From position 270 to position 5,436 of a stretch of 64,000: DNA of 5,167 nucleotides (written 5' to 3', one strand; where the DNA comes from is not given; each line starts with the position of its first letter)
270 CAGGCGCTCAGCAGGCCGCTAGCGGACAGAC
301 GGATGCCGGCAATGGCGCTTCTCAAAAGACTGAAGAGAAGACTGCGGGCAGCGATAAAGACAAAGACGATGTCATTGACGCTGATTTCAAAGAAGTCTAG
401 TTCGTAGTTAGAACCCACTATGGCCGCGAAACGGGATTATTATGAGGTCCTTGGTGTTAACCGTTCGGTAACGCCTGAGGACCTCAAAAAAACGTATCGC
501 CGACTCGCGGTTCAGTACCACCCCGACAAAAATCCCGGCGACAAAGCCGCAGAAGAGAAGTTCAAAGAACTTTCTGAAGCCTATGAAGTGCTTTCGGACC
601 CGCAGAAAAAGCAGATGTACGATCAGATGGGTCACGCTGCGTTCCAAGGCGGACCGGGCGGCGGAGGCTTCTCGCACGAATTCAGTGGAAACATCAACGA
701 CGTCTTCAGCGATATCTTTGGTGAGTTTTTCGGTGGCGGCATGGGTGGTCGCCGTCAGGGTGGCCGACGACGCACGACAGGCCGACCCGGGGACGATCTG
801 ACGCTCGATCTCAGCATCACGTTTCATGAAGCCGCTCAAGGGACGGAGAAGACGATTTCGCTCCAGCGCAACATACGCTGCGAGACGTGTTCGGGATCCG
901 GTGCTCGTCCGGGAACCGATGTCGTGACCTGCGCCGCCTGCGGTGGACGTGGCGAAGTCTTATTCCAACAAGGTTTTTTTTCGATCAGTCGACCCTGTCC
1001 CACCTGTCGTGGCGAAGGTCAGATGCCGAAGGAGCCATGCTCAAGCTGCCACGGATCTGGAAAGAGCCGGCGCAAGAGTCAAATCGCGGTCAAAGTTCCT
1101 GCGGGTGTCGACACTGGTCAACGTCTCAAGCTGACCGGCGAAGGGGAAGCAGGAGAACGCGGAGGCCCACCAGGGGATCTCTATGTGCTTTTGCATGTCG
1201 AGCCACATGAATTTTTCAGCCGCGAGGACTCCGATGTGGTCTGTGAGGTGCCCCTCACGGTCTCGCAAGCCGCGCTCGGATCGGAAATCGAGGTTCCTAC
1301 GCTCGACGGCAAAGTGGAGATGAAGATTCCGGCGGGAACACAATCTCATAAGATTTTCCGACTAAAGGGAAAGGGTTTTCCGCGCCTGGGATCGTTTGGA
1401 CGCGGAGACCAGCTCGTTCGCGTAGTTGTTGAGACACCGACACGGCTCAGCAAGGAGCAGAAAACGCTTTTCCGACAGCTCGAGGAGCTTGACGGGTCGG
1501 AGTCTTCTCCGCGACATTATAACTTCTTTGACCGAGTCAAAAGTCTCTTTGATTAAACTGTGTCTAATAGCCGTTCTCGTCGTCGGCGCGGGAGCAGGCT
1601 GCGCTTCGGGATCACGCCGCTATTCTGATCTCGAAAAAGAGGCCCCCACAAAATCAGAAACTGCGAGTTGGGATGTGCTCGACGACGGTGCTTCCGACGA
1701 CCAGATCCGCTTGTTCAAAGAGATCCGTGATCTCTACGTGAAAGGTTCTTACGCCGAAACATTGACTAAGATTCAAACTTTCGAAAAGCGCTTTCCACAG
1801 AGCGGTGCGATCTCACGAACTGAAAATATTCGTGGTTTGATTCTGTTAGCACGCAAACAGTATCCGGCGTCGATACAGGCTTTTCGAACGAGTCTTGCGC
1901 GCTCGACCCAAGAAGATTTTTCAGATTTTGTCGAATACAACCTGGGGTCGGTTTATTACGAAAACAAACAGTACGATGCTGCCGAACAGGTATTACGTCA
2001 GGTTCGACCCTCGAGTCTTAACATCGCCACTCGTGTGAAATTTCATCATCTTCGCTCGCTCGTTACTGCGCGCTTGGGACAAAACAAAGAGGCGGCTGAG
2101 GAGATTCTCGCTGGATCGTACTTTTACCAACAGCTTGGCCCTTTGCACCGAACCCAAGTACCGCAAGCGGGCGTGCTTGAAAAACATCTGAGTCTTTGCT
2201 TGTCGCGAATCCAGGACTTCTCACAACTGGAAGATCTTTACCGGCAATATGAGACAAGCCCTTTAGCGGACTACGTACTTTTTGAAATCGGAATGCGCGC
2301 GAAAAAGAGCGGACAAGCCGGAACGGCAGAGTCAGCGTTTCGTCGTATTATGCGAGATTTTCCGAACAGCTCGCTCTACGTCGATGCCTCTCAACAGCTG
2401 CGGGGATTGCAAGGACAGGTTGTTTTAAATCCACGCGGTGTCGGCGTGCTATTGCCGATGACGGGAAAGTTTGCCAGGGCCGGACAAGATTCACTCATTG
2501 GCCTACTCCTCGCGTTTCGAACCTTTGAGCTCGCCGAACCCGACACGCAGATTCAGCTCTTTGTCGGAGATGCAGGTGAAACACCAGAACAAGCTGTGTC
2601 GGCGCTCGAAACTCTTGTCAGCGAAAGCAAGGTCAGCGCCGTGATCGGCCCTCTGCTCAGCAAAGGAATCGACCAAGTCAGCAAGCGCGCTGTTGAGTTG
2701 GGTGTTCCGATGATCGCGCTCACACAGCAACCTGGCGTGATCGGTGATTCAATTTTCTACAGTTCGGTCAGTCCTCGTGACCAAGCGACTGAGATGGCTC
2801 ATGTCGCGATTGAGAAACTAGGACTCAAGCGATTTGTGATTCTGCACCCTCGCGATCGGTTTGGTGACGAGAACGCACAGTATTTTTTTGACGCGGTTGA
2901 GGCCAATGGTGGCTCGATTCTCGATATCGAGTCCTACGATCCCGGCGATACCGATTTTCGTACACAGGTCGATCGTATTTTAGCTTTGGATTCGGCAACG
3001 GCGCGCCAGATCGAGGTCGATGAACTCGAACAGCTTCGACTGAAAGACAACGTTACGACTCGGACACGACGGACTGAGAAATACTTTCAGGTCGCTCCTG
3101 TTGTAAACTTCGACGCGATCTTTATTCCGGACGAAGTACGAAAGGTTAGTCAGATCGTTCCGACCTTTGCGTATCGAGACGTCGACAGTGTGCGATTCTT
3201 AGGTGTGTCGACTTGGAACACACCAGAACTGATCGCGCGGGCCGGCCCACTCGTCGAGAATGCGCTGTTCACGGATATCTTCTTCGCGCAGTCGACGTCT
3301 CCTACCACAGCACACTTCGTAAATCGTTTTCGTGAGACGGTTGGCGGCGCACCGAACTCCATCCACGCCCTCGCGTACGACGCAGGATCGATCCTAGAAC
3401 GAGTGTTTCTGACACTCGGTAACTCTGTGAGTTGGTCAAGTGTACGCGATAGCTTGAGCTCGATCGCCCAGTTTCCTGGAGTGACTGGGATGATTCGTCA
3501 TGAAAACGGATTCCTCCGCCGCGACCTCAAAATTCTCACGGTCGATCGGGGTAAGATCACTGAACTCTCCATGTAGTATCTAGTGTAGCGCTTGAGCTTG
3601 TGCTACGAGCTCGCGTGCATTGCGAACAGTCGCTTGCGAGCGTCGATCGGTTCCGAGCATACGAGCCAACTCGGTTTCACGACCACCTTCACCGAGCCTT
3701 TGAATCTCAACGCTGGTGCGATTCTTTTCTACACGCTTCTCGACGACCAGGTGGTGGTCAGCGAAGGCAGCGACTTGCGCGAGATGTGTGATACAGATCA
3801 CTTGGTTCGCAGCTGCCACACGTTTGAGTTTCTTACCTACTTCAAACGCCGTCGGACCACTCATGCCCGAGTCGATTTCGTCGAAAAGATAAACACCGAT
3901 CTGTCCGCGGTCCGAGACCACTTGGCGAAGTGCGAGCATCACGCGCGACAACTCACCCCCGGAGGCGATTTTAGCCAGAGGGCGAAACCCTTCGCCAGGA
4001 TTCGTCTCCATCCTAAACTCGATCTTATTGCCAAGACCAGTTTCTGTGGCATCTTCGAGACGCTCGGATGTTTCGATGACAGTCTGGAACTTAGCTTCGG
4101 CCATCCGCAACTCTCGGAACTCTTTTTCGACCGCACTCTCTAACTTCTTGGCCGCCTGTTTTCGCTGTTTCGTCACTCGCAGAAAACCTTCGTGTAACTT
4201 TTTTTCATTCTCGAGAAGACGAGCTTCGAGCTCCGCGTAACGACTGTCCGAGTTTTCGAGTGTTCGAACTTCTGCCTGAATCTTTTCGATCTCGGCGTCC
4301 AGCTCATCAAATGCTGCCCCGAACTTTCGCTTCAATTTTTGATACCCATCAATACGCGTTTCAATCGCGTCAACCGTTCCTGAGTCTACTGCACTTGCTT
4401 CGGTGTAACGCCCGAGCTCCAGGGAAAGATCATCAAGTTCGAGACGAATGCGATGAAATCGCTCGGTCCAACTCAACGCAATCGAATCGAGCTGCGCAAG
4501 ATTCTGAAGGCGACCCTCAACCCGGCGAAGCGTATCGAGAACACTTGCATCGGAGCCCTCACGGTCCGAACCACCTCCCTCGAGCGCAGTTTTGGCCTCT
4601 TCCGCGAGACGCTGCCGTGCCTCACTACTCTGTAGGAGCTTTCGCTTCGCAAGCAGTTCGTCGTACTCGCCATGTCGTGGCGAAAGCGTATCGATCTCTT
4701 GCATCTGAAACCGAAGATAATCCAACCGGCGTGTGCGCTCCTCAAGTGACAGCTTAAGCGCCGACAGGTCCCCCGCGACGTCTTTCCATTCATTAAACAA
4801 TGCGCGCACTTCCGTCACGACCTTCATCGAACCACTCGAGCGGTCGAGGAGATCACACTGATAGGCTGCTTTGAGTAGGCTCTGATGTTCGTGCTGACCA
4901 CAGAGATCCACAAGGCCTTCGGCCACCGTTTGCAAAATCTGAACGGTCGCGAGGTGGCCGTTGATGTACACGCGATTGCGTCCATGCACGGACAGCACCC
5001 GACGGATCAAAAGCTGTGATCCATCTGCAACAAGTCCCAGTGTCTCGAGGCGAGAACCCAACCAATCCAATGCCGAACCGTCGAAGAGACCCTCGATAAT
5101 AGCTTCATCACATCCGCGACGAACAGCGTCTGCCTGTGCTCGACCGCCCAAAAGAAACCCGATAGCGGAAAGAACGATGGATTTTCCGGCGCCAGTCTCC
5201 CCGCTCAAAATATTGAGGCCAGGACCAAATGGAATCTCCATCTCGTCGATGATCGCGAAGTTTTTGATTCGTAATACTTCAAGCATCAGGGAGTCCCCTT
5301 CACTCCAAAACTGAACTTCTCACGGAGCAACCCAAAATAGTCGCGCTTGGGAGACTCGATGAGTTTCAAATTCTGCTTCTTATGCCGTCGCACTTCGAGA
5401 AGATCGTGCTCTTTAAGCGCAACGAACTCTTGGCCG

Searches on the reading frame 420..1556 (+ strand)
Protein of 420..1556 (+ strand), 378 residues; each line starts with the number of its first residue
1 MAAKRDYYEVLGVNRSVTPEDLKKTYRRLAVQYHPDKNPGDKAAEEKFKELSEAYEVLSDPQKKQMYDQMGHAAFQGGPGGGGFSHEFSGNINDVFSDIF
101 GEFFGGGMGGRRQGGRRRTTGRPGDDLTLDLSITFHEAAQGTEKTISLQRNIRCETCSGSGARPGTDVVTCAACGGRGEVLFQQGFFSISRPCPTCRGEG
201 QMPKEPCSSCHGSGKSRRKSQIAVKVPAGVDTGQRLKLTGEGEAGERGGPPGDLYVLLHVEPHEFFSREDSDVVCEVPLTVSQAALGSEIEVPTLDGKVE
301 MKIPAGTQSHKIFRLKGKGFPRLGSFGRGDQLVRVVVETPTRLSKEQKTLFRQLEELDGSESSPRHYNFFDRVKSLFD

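Call 58: search_protein_families(library=pfam, proteins=[window:420-1556:+], max_evalue=0.0001)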
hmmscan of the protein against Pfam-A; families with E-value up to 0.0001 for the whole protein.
window:420-1556:+ (378 aa): 3 families
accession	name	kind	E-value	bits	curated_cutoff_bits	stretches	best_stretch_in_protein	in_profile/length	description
PF01556.23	DnaJ_C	-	5e-53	179.7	26.6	1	128-340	2-152/152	DnaJ C terminal domain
PF00226.36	DnaJ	-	2.8e-28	98.3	27.8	1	6-68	1-63/63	DnaJ domain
PF00684.25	DnaJ_CXXCXGXG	-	4.5e-15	56.1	32.7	1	154-214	1-65/65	DnaJ central domain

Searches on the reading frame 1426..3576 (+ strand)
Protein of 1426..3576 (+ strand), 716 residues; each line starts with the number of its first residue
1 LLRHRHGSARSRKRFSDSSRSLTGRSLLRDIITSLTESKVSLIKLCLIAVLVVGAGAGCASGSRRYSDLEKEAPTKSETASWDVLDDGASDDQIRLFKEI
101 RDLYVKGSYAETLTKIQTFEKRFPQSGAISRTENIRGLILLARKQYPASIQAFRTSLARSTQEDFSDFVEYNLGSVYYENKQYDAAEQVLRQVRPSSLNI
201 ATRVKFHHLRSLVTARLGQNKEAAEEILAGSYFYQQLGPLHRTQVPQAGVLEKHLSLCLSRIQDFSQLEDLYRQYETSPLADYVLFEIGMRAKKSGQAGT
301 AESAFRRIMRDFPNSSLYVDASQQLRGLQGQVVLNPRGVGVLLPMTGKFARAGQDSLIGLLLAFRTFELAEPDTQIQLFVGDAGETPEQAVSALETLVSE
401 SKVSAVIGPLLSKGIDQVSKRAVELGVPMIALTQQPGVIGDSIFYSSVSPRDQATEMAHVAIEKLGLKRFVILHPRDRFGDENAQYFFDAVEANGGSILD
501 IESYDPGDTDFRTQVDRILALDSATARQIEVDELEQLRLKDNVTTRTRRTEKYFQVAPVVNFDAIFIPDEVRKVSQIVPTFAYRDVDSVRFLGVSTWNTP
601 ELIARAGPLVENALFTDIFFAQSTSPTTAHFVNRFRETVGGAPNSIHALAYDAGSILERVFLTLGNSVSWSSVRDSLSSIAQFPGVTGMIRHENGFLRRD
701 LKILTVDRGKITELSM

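Call 58: search_protein_families(library=pfam, proteins=[window:1426-3576:+], max_evalue=0.0001)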
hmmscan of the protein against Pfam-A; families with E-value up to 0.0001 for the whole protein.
window:1426-3576:+ (716 aa): 11 families
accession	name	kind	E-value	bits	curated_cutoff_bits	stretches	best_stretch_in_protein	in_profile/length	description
PF13458.12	Peripla_BP_6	-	4.1e-38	132.4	31.7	1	339-709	4-342/343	Periplasmic binding protein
PF04348.19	LppC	-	1.7e-16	60.4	28.8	1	327-632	209-498/563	LppC putative lipoprotein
PF01094.35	ANF_receptor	-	4.1e-09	36.4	25.4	1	372-528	21-180/353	Receptor family ligand binding region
PF13433.12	Peripla_BP_5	-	7.3e-07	29.1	27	1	339-521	3-187/363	Periplasmic binding protein domain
PF24575.1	TPR_Slam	-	1.3e-06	29.2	35.2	0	137-188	54-102/104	Surface lipoprotein assembly modifier, N-terminal TPR repeats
PF07719.23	TPR_2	-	2.3e-06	27.7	27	0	171-192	5-26/34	Tetratricopeptide repeat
PF13424.12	TPR_12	-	1.7e-05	25.4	30.1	0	131-194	4-72/77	Tetratricopeptide repeat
PF13174.12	TPR_6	-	2e-05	25.4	26.3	0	171-193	4-26/33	Tetratricopeptide repeat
PF00515.34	TPR_1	-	2.4e-05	24.4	27.8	0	171-191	5-25/34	Tetratricopeptide repeat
PF13407.12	Peripla_BP_4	-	2.7e-05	24.3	35.1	1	374-494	27-146/258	Periplasmic binding protein domain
PF13432.12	TPR_16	-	5.5e-05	24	32.7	0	99-161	3-62/65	Tetratricopeptide repeat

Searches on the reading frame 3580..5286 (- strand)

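Call 58: search_protein_families(library=pfam, proteins=[window:3580-5286:-], max_evalue=0.0001)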
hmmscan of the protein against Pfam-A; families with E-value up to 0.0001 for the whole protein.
window:3580-5286:- (568 aa): 3 families
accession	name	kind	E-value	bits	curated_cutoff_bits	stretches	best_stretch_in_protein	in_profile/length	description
PF02463.25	SMC_N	-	6.7e-19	68.6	40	1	2-517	2-213/220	RecF/RecN/SMC N terminal domain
PF13476.12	AAA_23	-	2e-08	35.6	27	1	5-58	2-55/201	AAA domain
PF13175.12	AAA_15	-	1.1e-05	25.6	32.1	0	1-47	1-48/374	AAA ATPase domain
